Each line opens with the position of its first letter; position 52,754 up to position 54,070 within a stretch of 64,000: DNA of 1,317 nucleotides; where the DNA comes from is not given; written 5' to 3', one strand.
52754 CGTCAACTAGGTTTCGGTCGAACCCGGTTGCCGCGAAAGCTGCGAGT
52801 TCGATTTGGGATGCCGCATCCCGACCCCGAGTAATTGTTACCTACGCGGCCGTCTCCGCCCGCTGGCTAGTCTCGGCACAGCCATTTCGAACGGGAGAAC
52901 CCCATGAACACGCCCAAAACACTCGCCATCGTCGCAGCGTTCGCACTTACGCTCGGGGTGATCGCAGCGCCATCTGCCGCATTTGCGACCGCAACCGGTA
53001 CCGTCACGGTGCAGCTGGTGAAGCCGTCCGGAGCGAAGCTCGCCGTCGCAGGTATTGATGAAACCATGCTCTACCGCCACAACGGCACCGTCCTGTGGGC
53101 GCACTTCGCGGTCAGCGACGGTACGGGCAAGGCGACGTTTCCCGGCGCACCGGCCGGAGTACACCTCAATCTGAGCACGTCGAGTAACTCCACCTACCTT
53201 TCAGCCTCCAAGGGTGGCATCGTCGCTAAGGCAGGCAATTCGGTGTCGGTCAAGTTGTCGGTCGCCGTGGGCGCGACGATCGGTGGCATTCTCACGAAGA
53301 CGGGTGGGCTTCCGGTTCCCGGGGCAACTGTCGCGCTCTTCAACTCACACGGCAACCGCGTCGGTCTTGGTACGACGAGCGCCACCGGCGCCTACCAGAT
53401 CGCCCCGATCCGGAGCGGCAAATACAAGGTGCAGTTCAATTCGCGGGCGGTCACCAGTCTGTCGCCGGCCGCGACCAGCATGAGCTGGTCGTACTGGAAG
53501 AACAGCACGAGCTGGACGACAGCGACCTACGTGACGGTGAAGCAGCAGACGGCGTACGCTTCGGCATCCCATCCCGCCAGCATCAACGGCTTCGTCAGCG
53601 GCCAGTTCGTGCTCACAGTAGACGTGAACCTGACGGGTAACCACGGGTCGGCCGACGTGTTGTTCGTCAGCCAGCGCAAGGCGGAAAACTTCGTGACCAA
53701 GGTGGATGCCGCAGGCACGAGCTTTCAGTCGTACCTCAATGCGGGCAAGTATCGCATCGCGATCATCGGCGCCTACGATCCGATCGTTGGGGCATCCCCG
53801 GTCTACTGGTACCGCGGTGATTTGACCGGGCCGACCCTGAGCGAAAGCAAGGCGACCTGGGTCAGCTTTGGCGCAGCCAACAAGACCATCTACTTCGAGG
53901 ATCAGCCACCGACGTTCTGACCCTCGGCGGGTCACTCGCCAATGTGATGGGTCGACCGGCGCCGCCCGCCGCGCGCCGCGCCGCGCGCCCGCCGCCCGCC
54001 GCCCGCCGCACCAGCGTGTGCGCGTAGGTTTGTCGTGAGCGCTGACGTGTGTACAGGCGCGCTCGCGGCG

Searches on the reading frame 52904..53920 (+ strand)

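Call 85: search_protein_families(library=pfam, proteins=[window:52904-53920:+], max_evalue=0.001)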
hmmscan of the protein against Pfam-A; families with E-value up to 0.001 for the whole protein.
window:52904-53920:+ (338 aa): 4 families
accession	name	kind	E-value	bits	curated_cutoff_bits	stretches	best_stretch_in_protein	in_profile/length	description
PF13620.12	CarboxypepD_reg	-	2.2e-08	34.8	32.3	1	125-180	1-56/82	Carboxypeptidase regulatory-like domain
PF17210.9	SdrD_B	-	1.4e-07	32.1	29.7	1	134-192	20-78/112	SdrD B-like domain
PF17802.7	SpaA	-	0.0002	21.9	23.1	0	133-177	11-57/91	Prealbumin-like fold domain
PF11974.14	bMG3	-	0.00069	20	34.9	0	135-169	25-59/103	Bacterial alpha-2-macroglobulin MG3 domain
